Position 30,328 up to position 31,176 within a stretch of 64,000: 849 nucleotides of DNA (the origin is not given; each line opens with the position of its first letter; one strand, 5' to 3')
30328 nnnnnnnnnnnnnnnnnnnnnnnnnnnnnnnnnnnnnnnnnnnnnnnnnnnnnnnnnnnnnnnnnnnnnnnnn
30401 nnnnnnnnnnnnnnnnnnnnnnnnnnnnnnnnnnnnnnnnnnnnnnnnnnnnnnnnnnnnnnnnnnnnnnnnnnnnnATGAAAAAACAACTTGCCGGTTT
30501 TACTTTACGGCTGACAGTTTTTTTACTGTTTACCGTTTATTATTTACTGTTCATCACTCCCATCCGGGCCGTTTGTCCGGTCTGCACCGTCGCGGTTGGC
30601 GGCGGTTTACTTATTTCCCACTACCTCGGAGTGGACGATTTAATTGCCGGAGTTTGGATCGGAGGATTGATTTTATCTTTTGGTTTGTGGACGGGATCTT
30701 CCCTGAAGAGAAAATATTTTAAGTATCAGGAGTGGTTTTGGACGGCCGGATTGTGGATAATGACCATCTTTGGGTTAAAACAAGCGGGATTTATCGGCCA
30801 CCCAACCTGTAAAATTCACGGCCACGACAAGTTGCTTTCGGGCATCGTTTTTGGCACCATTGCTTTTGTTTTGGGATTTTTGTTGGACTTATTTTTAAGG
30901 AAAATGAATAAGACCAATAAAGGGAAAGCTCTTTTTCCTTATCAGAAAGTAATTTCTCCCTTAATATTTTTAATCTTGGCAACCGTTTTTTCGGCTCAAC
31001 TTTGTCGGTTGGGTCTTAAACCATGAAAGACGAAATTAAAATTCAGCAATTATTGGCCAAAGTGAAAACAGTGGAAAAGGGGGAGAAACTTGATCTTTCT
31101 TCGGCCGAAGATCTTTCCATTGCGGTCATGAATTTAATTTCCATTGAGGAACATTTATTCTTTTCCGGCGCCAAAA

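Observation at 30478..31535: Two uncharacterised genes translationally coupled to the end of the rpsI operon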

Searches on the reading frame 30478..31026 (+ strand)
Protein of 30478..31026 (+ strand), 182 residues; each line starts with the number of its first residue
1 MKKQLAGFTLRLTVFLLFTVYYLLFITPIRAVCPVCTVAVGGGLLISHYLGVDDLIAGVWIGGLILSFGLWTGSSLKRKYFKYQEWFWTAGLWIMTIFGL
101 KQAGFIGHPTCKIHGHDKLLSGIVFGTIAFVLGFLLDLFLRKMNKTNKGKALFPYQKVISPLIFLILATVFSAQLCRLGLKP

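Call 4: search_protein_families(library=ncbifam, proteins=[window:30478-31026:+], max_evalue=1)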
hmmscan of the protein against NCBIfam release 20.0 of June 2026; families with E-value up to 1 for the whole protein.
window:30478-31026:+ (182 aa): 0 families

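Call 5: search_protein_families(library=pfam, proteins=[window:30478-31026:+], max_evalue=1)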
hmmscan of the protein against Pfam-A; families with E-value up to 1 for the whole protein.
window:30478-31026:+ (182 aa): 1 family
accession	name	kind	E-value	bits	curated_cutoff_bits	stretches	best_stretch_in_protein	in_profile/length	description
PF16983.11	MFS_MOT1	-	0.066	14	30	1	15-72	33-86/111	Molybdate transporter of MFS superfamily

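Call 7: find_homologous_proteins(query=window:30478-31026:+, max_evalue=0.001)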
Query window:30478-31026:+ (182 aa): 475 proteins with E <= 0.001 among 853 candidates; the best 120 are listed.
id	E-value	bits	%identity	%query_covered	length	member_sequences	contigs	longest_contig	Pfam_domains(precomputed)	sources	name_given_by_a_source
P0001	1.9e-108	379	94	100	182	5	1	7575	-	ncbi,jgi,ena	-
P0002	5.6e-85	302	79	94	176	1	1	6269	-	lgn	-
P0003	1.4e-80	288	72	100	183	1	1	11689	-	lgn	-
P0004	1.7e-77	278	69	100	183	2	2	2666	-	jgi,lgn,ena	-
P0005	3.5e-74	267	70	92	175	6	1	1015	-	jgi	-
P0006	5.3e-73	263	69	92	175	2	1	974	-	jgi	-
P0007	9.0e-73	262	72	84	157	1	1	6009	-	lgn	-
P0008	4.0e-71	257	67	95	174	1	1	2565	-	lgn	-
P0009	4.0e-71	257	68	92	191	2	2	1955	-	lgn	-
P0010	5.0e-70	253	64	99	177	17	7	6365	-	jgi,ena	-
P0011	5.6e-70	253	68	85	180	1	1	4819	-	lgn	-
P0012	6.3e-70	253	68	84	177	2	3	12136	-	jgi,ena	-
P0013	7.8e-70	253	68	85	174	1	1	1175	-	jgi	jgi:hypothetical protein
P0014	1.0e-69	252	70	86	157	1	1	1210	-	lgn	-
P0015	1.3e-69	252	64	93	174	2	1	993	-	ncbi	-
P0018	9.1e-69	249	67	92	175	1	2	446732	-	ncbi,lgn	-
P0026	1.4e-65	239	67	88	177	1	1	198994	-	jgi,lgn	jgi:hypothetical protein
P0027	1.7e-65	239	66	91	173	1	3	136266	-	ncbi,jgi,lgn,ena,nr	ncbi:MAG TPA: hypothetical protein VMW25_06020 [Clostridia bacterium]|nr:hypothetical protein [Clost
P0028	5.2e-65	237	66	88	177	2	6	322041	-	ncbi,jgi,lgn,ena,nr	ncbi:MAG TPA: hypothetical protein VMW04_02245 [Patescibacteria group bacterium]|nr:hypothetical pro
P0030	9.7e-65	236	65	85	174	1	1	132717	-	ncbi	-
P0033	3.2e-63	231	62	83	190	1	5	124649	-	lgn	-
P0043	1.8e-60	222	56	93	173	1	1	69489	-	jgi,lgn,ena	-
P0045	2.7e-60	222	54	98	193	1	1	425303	-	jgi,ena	-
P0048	2.3e-59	219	58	84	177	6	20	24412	-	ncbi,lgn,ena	-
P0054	1.9e-56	209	60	90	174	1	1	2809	-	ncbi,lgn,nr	ncbi:MAG: hypothetical protein M1514_02450 [Patescibacteria group bacterium]|nr:hypothetical protein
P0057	1.2e-51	193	52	93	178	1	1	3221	-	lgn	-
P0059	2.1e-32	131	45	88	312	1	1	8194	-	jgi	-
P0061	4.8e-32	129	47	84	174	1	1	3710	-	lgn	-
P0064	5.2e-31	126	44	86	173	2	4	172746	-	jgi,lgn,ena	-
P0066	1.6e-30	124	43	93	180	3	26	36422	-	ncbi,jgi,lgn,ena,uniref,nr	ncbi:hypothetical protein A3A76_00525 [Candidatus Woesebacteria bacterium RIFCSPLOWO2_01_FULL_39_23]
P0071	6.7e-30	122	46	88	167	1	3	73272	-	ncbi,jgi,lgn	-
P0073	1.6e-29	121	45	85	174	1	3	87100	-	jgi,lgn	jgi:hypothetical protein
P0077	5.7e-29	119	44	81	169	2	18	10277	-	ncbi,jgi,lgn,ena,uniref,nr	ncbi:hypothetical protein COX08_01630 [Candidatus Beckwithbacteria bacterium CG23_combo_of_CG06-09_8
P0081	1.1e-28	118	41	97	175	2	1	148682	-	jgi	jgi:hypothetical protein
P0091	3.9e-28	117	45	81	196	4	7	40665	-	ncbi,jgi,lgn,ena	-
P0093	4.4e-28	117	44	78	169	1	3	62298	-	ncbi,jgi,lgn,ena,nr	ncbi:MAG TPA: hypothetical protein PLK35_03270 [Candidatus Moranbacteria bacterium]|nr:hypothetical 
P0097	6.6e-28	116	41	93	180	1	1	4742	-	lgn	-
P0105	1.9e-27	114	43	92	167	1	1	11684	-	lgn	-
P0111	3.2e-27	114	42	85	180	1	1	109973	-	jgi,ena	-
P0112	4.8e-27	113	44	80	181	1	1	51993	-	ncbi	-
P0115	5.6e-27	113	45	73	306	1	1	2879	PF02579.23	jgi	jgi:predicted Fe-Mo cluster-binding NifX family protein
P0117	5.9e-27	113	45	86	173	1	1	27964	-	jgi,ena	-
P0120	6.8e-27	113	41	81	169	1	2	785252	-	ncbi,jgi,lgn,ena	ncbi:MAG: hypothetical protein WC845_03600 [Candidatus Staskawiczbacteria bacterium]|jgi:hypothetica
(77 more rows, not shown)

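Call 25: predict_structure(alignment_id=A1)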
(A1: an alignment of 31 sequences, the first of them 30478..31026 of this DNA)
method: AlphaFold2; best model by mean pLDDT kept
length: 182 residues; sequences in the alignment: 31
mean_pLDDT: 84.3   pTM: 0.74
mean pLDDT of the five models: 84.3, 84.1, 83.9, 83.5, 82.3
residues with pLDDT >= 90: 97; 70-90: 58; 50-70: 26; < 50: 1
segments of 3 or more residues with pLDDT < 50: none
pLDDT, mean of each block of 10 residues (from residue 1): 61 83 62 70 78 87 93 90 93 95 82 78 95 95 93 90 95 83 49
secondary structure, 60 per line:
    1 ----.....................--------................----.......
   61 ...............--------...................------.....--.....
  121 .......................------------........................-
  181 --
elements in order: H5-25 H34-49 H54-75 H84-102 H118-143 H156-179

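Call 29: search_protein_families(library=pfam, proteins=[P0115, P0059], max_evalue=0.01)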
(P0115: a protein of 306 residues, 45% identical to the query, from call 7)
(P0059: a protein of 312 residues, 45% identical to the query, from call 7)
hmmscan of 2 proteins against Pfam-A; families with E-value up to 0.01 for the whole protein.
P0115 (306 aa): 1 family
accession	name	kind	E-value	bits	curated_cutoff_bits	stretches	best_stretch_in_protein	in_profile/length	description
PF02579.22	Nitro_FeMo-Co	-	6.5e-15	55.6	26.3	1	14-103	2-94/94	Dinitrogenase iron-molybdenum cofactor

P0059 (312 aa): 0 families

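Call 37: search_solved_structures(query=A1, max_evalue=10)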
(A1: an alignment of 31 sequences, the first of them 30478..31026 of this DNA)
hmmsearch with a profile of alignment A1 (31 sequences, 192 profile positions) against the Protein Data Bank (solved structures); distinct sequences matched with E-value up to 10: 2.
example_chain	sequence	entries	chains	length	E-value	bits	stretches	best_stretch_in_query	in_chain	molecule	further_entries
7tpg_B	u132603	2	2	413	0.12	15.3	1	133-188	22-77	Putative cell surface polysaccharide polymerase/ligase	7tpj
8z9y_C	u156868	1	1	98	1.3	11.9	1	66-104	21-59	Actin T1-like protein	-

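Call 72: search_protein_families(library=pfam, alignment_id=A1, max_evalue=5)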
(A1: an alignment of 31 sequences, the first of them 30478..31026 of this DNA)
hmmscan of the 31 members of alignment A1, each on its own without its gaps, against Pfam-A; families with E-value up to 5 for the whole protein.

A. member 1, window:30478-31026:+ (182 aa): 1 family
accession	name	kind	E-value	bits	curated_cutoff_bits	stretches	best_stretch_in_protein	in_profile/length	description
PF16983.11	MFS_MOT1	-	0.066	14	30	1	15-72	33-86/111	Molybdate transporter of MFS superfamily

B. families by the number of members that match (of 31 scanned): 27 families (the first 25 are shown)
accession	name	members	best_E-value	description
PF11460.13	DUF3007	12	0.0012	Protein of unknown function (DUF3007)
PF04246.17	RseC_MucC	4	0.013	Positive regulator of sigma(E), RseC/MucC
PF16983.11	MFS_MOT1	4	0.018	Molybdate transporter of MFS superfamily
PF07884.19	VKOR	3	0.0019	Vitamin K epoxide reductase family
PF15012.11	DUF4519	3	0.0098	Domain of unknown function (DUF4519)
PF04971.17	Phage_holin_2_1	2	3e-05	Bacteriophage P21 holin S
PF14387.11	DUF4418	2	0.0044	Domain of unknown function (DUF4418)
PF10066.14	DUF2304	2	3.6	Uncharacterized conserved protein (DUF2304)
PF02579.22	Nitro_FeMo-Co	1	6.5e-15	Dinitrogenase iron-molybdenum cofactor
PF16931.10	Phage_holin_8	1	0.0085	Putative phage holin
PF07136.16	DUF1385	1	0.017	Protein of unknown function (DUF1385)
PF17555.7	TssN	1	0.023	Type VI secretion system, TssN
PF06796.16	NapE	1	0.032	Periplasmic nitrate reductase protein NapE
PF09706.15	Cas_CXXC_CXXC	1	0.032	CRISPR-associated protein (Cas_CXXC_CXXC)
PF11872.13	DUF3392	1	0.041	Protein of unknown function (DUF3392)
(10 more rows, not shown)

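Call 73: search_protein_families(library=pfam, proteins=[P0061, P0064, P0066, P0071, P0073, P0077, P0081, P0091, P0093, P0097], max_evalue=0.1)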
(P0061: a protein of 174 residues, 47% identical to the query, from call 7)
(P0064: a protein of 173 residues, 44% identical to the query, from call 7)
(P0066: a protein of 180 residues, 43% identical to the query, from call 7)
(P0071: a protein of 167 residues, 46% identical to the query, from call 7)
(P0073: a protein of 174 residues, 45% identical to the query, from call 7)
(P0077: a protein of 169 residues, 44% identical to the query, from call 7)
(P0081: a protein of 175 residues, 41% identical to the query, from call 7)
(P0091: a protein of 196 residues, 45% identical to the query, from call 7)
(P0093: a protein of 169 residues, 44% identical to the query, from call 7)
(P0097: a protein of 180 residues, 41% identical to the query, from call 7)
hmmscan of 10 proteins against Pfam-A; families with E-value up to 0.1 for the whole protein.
P0061 (174 aa): 0 families

P0064 (173 aa): 2 families
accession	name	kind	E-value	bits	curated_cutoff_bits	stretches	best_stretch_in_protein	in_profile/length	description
PF14387.11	DUF4418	-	0.0044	17.7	27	1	13-95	2-78/117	Domain of unknown function (DUF4418)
PF15012.11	DUF4519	-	0.0098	16.5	27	1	137-173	19-55/56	Domain of unknown function (DUF4519)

P0066 (180 aa): 1 family
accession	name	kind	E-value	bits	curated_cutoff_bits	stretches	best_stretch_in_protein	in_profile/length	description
PF06796.16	NapE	-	0.032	14.3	25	0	29-47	26-44/54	Periplasmic nitrate reductase protein NapE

P0071 (167 aa): 0 families

P0073 (174 aa): 0 families

P0077 (169 aa): 0 families

P0081 (175 aa): 0 families

P0091 (196 aa): 0 families

P0093 (169 aa): 1 family
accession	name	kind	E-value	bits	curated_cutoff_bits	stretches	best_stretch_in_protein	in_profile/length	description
PF17555.7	TssN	-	0.023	14.6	30.3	1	68-166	18-113/274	Type VI secretion system, TssN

P0097 (180 aa): 0 families

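Call 74: search_protein_families(library=pfam, proteins=[P0003, P0010, P0018, P0026, P0027, P0028, P0030, P0033, P0043, P0045], max_evalue=0.1)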
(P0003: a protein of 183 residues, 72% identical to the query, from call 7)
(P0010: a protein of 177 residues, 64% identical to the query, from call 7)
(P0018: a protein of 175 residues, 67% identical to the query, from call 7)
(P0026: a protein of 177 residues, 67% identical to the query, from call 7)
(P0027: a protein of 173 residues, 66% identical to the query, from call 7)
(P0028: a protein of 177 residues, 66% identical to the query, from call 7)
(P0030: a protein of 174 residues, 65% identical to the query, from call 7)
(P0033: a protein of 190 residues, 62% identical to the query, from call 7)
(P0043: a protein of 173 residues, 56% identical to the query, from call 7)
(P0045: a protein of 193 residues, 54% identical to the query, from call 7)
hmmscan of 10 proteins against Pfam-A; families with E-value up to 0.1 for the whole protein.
P0003 (183 aa): 1 family
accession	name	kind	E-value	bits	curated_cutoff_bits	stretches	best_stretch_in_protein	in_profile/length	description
PF16983.11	MFS_MOT1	-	0.087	13.6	30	0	33-74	48-87/111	Molybdate transporter of MFS superfamily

P0010 (177 aa): 0 families

P0018 (175 aa): 2 families
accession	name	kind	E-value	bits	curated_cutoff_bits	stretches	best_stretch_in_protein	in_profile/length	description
PF04971.17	Phage_holin_2_1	-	3e-05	24.3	26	0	111-141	1-31/64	Bacteriophage P21 holin S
PF16983.11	MFS_MOT1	-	0.018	15.8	30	0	8-66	38-86/111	Molybdate transporter of MFS superfamily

P0026 (177 aa): 0 families

P0027 (173 aa): 0 families

P0028 (177 aa): 0 families

P0030 (174 aa): 2 families
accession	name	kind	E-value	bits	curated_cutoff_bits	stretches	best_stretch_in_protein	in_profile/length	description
PF04971.17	Phage_holin_2_1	-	0.043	14.3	26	0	110-140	1-31/64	Bacteriophage P21 holin S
PF16983.11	MFS_MOT1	-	0.074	13.8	30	0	25-65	48-86/111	Molybdate transporter of MFS superfamily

P0033 (190 aa): 0 families

P0043 (173 aa): 1 family
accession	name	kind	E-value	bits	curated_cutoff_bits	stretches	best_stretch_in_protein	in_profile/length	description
PF11460.13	DUF3007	-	0.0012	19.5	25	1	29-75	12-60/96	Protein of unknown function (DUF3007)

P0045 (193 aa): 0 families
